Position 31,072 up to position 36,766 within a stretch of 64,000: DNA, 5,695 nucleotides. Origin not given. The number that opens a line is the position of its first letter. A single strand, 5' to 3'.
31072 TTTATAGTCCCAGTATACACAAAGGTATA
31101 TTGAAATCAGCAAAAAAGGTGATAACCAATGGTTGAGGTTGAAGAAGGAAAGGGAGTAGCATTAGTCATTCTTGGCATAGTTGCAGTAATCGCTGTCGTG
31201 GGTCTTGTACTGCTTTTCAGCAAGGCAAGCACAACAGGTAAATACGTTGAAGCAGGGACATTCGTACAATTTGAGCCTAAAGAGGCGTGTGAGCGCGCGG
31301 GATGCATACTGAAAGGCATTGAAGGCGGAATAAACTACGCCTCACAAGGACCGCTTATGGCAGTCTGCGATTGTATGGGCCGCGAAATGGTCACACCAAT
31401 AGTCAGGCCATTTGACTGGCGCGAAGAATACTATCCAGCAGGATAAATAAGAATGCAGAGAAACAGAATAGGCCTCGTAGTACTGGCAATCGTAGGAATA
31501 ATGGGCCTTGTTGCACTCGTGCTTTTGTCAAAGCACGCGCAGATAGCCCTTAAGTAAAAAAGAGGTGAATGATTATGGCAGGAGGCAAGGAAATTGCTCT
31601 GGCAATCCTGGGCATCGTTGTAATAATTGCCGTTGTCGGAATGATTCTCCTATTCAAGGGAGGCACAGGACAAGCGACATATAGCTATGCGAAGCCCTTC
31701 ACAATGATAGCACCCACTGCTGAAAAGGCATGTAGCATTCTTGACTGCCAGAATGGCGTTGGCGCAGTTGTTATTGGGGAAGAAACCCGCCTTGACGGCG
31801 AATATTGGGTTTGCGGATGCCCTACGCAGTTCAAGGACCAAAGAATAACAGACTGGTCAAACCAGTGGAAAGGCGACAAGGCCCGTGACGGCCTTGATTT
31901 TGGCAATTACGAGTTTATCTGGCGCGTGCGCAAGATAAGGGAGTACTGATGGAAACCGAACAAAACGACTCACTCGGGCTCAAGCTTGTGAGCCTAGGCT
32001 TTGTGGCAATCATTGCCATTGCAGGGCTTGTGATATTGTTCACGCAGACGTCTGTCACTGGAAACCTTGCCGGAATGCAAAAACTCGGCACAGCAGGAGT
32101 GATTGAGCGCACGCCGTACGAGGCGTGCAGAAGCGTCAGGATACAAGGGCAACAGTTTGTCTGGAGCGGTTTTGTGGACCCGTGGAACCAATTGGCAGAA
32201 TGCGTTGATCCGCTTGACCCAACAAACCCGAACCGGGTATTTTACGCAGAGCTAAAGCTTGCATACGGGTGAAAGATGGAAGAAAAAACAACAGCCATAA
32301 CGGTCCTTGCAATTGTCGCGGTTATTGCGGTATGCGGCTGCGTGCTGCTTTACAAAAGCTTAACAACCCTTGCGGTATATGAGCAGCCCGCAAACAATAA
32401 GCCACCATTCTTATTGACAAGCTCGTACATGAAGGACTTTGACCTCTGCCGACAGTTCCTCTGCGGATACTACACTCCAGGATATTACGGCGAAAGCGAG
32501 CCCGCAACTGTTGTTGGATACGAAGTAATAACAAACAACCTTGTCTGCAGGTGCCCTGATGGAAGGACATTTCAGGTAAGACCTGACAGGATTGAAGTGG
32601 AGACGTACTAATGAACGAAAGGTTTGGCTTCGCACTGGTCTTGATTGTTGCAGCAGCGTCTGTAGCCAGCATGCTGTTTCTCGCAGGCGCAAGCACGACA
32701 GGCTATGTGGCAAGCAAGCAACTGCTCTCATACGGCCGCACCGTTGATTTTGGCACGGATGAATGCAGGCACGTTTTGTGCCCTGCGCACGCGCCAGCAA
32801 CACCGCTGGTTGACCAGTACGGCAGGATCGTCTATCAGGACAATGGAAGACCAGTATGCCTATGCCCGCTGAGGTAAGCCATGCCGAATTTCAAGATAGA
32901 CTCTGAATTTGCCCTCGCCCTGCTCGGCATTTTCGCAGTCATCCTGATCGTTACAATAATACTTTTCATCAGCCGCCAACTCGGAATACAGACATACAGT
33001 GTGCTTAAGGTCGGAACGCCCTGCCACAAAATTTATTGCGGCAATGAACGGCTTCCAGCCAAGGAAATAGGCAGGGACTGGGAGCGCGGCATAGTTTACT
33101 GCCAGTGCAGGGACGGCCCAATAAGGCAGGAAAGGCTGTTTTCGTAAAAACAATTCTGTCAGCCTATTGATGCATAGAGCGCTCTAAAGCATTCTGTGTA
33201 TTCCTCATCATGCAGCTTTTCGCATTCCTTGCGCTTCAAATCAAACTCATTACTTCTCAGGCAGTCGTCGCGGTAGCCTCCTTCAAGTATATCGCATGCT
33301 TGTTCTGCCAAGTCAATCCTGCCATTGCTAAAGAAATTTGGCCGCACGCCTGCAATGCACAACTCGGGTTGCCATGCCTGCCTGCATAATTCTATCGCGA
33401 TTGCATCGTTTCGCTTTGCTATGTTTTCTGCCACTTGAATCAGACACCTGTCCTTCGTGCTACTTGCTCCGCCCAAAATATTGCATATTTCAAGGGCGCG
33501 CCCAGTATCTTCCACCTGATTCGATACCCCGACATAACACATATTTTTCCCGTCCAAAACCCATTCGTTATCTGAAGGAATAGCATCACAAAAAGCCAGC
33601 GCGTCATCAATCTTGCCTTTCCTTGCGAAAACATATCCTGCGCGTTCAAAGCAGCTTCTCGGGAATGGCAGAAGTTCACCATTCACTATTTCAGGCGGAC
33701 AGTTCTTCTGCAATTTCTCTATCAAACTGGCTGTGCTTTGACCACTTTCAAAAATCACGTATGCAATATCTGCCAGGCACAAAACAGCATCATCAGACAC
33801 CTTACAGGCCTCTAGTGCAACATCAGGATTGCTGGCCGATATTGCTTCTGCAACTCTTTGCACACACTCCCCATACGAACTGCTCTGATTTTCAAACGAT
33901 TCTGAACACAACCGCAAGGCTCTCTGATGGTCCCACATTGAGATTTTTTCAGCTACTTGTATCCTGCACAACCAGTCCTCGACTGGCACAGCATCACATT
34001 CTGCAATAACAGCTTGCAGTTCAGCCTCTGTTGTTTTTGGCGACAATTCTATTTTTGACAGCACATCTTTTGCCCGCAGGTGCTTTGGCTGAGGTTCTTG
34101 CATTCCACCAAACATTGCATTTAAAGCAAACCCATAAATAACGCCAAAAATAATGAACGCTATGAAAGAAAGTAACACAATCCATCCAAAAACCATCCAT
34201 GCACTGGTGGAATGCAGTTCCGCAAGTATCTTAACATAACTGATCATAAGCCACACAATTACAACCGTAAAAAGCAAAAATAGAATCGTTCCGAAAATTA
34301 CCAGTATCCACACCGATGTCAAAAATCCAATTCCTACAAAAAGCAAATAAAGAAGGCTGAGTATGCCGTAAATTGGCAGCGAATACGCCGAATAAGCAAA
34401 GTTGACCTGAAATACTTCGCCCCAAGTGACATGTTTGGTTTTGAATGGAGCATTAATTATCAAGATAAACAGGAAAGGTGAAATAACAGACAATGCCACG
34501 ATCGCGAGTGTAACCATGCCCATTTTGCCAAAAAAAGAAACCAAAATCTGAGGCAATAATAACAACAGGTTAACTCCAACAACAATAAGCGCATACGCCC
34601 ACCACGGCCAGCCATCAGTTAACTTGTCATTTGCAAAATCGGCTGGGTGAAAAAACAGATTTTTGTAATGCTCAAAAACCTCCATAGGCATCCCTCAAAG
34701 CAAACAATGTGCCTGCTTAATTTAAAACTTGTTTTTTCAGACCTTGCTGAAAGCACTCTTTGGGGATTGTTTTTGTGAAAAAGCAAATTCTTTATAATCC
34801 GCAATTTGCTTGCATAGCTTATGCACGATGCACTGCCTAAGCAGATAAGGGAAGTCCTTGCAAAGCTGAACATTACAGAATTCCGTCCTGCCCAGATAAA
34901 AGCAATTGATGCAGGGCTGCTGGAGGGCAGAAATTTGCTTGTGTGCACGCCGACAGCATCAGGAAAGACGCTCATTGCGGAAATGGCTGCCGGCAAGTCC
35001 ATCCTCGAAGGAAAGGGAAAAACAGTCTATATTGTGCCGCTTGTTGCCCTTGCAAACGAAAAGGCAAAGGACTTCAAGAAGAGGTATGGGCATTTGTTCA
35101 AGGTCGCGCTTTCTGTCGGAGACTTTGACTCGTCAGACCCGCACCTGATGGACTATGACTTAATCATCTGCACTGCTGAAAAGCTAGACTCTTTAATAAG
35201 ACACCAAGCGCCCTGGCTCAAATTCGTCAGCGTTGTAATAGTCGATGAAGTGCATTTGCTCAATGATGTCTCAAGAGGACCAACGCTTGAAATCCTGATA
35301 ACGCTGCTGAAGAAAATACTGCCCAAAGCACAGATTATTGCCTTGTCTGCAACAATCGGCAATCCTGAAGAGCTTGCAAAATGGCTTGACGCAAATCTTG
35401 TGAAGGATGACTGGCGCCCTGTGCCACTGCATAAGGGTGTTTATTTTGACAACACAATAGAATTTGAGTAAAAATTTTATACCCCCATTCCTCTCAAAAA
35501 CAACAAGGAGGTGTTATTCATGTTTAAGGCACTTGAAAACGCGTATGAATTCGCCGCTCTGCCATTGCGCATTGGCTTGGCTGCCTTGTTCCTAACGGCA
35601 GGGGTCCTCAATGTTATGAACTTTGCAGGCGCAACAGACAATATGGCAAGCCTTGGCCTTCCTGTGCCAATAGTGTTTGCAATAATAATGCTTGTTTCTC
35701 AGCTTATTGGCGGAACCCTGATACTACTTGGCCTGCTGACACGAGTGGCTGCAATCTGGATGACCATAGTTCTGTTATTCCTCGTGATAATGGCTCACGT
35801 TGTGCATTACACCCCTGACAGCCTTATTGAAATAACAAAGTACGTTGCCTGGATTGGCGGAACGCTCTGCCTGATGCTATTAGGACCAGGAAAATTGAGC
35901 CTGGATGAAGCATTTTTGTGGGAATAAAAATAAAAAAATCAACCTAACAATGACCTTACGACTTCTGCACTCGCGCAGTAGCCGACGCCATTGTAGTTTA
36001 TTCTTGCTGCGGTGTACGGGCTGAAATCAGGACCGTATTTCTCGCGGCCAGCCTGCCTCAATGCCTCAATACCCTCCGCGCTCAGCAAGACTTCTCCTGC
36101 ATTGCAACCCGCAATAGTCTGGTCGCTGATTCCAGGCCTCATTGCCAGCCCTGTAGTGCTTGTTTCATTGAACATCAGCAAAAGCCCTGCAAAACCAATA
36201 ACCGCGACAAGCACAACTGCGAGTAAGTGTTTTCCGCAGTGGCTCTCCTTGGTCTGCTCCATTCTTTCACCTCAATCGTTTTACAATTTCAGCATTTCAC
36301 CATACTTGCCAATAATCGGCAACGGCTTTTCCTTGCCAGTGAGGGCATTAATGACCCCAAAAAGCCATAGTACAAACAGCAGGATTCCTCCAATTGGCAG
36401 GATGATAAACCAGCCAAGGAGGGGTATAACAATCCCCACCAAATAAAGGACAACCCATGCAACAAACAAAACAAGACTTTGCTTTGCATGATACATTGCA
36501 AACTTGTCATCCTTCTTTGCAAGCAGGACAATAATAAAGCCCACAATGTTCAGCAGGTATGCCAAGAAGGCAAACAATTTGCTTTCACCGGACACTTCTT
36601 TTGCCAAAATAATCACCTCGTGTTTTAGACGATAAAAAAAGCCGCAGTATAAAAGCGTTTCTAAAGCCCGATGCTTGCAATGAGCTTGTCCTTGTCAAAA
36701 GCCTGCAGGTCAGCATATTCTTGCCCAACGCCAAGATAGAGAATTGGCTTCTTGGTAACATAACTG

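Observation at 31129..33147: Tandem array of seven small signal-anchored paralogues with a CX4C...CXC signature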

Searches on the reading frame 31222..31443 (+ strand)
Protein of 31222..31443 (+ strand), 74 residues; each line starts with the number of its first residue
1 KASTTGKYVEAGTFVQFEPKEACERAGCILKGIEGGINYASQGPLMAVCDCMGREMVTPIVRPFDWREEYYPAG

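Call 77: find_homologous_proteins(query=A7, max_evalue=0.01)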
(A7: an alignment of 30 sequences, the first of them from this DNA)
Query A7 (30 sequences) (74 aa, profile of the alignment): 46 proteins with E <= 0.01 among 163 candidates.
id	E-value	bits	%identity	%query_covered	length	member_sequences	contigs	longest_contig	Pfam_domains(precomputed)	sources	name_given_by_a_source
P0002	3.7e-21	93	27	30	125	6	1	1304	-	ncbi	-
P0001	6.1e-20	89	27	30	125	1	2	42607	-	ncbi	-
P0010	1.7e-17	81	-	-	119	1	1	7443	-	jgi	jgi:hypothetical protein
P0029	3.0e-17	80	-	-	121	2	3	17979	-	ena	-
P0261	3.9e-16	77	-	-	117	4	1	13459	-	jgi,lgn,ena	-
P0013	5.2e-16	76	37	26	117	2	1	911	-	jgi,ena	-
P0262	4.8e-15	73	-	-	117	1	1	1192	-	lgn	-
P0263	1.1e-12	66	-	-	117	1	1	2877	-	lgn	-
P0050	3.4e-10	58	-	-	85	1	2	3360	-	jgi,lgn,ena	-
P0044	4.6e-10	57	-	-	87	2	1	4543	-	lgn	-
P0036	6.5e-10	57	-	-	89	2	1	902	-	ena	-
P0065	7.5e-10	56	-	-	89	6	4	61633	-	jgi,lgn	jgi:hypothetical protein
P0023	7.6e-10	56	-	-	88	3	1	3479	-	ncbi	-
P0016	8.1e-10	56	-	-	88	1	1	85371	-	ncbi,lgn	-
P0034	8.3e-10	56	-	-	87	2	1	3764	-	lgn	-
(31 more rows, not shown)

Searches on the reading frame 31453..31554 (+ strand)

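Call 4: search_protein_families(library=pfam, proteins=[window:31453-31554:+], max_evalue=10)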
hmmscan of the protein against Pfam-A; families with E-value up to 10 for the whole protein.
window:31453-31554:+ (34 aa): 1 family
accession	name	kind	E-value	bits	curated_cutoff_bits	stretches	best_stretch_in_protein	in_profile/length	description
PF12911.12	OppC_N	-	0.15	12.4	23.9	1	3-28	12-39/53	N-terminal TM domain of oligopeptide transport permease C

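Call 5: search_protein_families(library=ncbifam, proteins=[window:31453-31554:+], max_evalue=10)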
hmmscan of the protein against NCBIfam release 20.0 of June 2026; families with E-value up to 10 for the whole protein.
window:31453-31554:+ (34 aa): 0 families

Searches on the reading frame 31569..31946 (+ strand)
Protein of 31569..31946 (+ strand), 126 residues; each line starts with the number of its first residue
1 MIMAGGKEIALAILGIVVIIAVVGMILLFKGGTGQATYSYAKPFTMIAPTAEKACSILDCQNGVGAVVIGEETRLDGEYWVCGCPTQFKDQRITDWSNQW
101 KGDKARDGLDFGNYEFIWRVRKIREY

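Call 4: search_protein_families(library=pfam, proteins=[window:31569-31946:+], max_evalue=10)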
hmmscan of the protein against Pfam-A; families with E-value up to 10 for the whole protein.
window:31569-31946:+ (126 aa): 1 family
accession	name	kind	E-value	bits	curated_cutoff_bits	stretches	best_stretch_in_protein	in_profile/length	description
PF05102.17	Holin_BlyA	-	0.54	10.7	27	1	8-30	15-37/61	holin, BlyA family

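Call 5: search_protein_families(library=ncbifam, proteins=[window:31569-31946:+], max_evalue=10)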
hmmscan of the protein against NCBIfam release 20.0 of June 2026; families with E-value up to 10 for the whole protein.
window:31569-31946:+ (126 aa): 3 families
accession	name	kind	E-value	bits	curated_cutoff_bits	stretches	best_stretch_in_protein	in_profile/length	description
TIGR01606.1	holin_BlyA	equivalog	0.11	12.6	52.85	1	8-30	15-37/63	BlyA family holin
TIGR03924.1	T7SS_EccC_a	equivalog_domain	0.28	9.8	509.15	1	7-52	13-60/673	type VII secretion protein EccCa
NF040788.1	S-lay_SlaB_Mtsph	equivalog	1.3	7.9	700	1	4-30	387-413/416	S-layer protein SlaB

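Call 45: predict_structure(alignment_id=A4)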
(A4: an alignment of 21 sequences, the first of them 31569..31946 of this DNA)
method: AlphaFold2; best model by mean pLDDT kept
length: 126 residues; sequences in the alignment: 21
mean_pLDDT: 68.2   pTM: 0.43
mean pLDDT of the five models: 68.2, 67.4, 65.4, 62.4, 59.3
residues with pLDDT >= 90: 0; 70-90: 62; 50-70: 48; < 50: 16
segments of 3 or more residues with pLDDT < 50: 33-43
pLDDT, mean of each block of 10 residues (from residue 1): 56 83 78 47 56 81 79 85 75 55 55 73 64
secondary structure, 60 per line:
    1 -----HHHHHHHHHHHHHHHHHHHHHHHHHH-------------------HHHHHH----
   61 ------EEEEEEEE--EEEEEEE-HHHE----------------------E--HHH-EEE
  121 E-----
elements in order: H6-31 H51-56 E67-74 E77-83 E118-121

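Call 59: fold_search(model_id=the predicted structure, library=pdb)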
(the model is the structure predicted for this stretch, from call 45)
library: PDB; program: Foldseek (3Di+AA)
matches with E <= 10: 115; with E <= 0.001: 0
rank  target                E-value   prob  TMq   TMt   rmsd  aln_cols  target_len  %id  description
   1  6s47_Bi               1.4e+00  0.10  0.21  0.04  10.7        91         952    9  Saccharomyces cerevisiae 80S ribosome bound with ABCF protein New1 (released 2019-07-24)
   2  5t9j_B                1.5e+00  0.09  0.20  0.08  10.2        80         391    6  Crystal Structure of human GEN1 in complex with Holliday junction DNA in the upper interface (released 2016-09-21)
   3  5t9j_A                1.7e+00  0.11  0.20  0.08   8.5        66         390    4  Crystal Structure of human GEN1 in complex with Holliday junction DNA in the upper interface (released 2016-09-21)
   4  8ptm_a                2.3e+00  0.09  0.14  0.19   3.7        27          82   26  Structure of the transcription termination factor Rho in complex with Rof and ADP (released 2024-04-17)
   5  1k90_C                2.7e+00  0.11  0.17  0.05   3.9        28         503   18  Crystal structure of the adenylyl cyclase domain of anthrax edema factor (EF) in complex with calmodulin and 3' deoxy- (released 2002-01-23)
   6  4pl6_A                2.9e+00  0.10  0.19  0.37   7.4        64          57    9  Structure of the chromodomain of MRG2 in complex with H3K4me3 (released 2015-07-22)
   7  7qkb_B                2.9e+00  0.09  0.14  0.08   5.0        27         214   26  Crystal structure of human Cathepsin L in complex with covalently bound GC376 (released 2022-12-28)
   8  1ssf_MODEL_1_A        2.9e+00  0.08  0.18  0.19   4.6        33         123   15  Solution structure of the mouse 53BP1 fragment (residues 1463-1617) (released 2004-09-14)
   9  6qmm_A                3.0e+00  0.07  0.15  0.08   3.1        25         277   16  Crystal structure of Synecochoccus Spermidine Synthase in complex with putrescine, spermidine and MTA (released 2019-03-27)
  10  1k90_B                3.7e+00  0.08  0.17  0.05   3.8        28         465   18  Crystal structure of the adenylyl cyclase domain of anthrax edema factor (EF) in complex with calmodulin and 3' deoxy- (released 2002-01-23)
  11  8w8d_a                4.2e+00  0.08  0.15  0.25   3.6        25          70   24  Structural mechanism of inhibition of the Rho transcription termination factor by Rof (released 2024-05-01)
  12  1pk0_B                4.2e+00  0.08  0.17  0.05   3.8        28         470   18  Crystal Structure of the EF3-CaM complexed with PMEApp (released 2004-02-10)
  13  1pk0_A                4.2e+00  0.08  0.17  0.05   3.8        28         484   18  Crystal Structure of the EF3-CaM complexed with PMEApp (released 2004-02-10)
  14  7qkb_C                4.2e+00  0.08  0.14  0.08   5.0        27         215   26  Crystal structure of human Cathepsin L in complex with covalently bound GC376 (released 2022-12-28)
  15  2hl3_A                4.2e+00  0.06  0.24  0.35  11.0        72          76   10  Crystal structure of the A49M mutant CAP-Gly domain of human Dynactin-1 (p150-Glued) in complex with human EB1 C-termi (released 2006-09-12)
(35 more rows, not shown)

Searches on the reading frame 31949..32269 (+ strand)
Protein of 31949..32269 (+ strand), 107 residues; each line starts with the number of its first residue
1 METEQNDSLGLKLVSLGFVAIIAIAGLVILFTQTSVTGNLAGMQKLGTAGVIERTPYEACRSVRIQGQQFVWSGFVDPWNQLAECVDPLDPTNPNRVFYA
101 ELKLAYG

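Call 4: search_protein_families(library=pfam, proteins=[window:31949-32269:+], max_evalue=10)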
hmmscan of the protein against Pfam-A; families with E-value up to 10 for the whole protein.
window:31949-32269:+ (107 aa): 1 family
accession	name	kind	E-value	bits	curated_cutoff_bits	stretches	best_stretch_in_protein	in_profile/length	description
PF22686.1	Alg17C_C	-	0.023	14.9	27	1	58-76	18-36/39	Exo-oligoalginate lyase-like, C-terminal domain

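Call 5: search_protein_families(library=ncbifam, proteins=[window:31949-32269:+], max_evalue=10)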
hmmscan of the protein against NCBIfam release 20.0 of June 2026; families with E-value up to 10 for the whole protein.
window:31949-32269:+ (107 aa): 0 families

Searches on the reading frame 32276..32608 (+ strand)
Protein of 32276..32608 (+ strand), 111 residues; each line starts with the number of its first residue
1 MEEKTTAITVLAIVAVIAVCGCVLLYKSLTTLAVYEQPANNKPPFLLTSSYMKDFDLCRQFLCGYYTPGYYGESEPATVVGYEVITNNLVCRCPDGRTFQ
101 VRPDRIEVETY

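Call 4: search_protein_families(library=pfam, proteins=[window:32276-32608:+], max_evalue=10)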
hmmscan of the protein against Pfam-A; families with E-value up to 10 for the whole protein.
window:32276-32608:+ (111 aa): 1 family
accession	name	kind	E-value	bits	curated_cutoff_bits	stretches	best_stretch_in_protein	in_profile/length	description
PF10661.14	EssA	-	0.41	10.9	24.1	1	2-26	116-140/147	WXG100 protein secretion system (Wss), protein EssA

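Call 5: search_protein_families(library=ncbifam, proteins=[window:32276-32608:+], max_evalue=10)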
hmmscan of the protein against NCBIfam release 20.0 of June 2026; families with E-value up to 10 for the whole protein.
window:32276-32608:+ (111 aa): 1 family
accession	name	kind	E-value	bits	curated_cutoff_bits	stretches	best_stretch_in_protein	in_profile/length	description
NF040661.1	Osc7112_2153fam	equivalog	0.097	13.1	50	1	9-67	10-63/75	Osc7112_2153 family protein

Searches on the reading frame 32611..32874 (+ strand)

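Call 4: search_protein_families(library=pfam, proteins=[window:32611-32874:+], max_evalue=10)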
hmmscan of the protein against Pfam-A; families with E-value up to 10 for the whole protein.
window:32611-32874:+ (88 aa): 1 family
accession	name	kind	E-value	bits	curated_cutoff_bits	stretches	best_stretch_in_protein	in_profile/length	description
PF20814.2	CAA3_Cox_suIV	-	0.069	13.9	27.5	1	6-24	40-59/64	CAA3-type cytochrome c oxidase subunit IV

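Call 5: search_protein_families(library=ncbifam, proteins=[window:32611-32874:+], max_evalue=10)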
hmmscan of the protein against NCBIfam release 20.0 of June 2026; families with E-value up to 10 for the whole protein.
window:32611-32874:+ (88 aa): 0 families

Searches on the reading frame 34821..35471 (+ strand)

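Call 15: search_protein_families(library=pfam, proteins=[window:34821-35471:+], max_evalue=0.01)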
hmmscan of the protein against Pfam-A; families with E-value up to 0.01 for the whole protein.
window:34821-35471:+ (216 aa): 4 families
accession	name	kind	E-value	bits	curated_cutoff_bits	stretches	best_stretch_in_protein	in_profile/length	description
PF00270.35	DEAD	-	1e-31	110.4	26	1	22-184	1-166/167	DEAD/DEAH box helicase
PF04851.21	ResIII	-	2.6e-12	47.4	22.5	1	20-179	3-162/164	Type III restriction enzyme, res subunit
PF22527.2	DEXQc_Suv3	-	7.8e-06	26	27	1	41-155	18-113/154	DEXQ-box helicase domain of Suv3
PF13401.12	AAA_22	-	0.0053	17.5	27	1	37-164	6-109/130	AAA domain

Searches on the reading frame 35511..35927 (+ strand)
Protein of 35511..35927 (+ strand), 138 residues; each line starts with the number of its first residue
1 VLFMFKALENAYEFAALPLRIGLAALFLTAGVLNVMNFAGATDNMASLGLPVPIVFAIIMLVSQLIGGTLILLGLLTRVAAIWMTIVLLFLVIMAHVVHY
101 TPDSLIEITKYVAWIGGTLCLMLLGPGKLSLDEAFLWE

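Call 15: search_protein_families(library=pfam, proteins=[window:35511-35927:+], max_evalue=0.01)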
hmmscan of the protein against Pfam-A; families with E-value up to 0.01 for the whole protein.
window:35511-35927:+ (138 aa): 4 families
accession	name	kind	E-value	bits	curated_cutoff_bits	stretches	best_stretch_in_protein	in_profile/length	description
PF07681.17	DoxX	-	7e-14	52.7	23.6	1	16-96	2-84/85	DoxX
PF07291.16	MauE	-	4.2e-06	27.5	27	1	15-97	4-90/128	Methylamine utilisation protein MauE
PF13564.11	DoxX_2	-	0.00069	20.2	26.3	1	21-102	4-87/103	DoxX-like family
PF02077.20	SURF4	-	0.0021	18.2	27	0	73-133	195-262/267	SURF4 family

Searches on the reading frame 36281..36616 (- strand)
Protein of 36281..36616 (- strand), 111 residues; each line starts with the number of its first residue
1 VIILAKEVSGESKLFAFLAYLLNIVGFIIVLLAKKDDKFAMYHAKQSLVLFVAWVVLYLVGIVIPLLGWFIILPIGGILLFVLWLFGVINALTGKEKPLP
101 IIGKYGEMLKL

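Call 15: search_protein_families(library=pfam, proteins=[window:36281-36616:-], max_evalue=0.01)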
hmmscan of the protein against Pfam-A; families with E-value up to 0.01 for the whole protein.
window:36281-36616:- (111 aa): 1 family
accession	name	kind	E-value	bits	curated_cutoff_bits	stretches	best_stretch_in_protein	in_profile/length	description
PF09685.15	DUF4870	-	2.8e-08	34.2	25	1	13-102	12-103/107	Domain of unknown function (DUF4870)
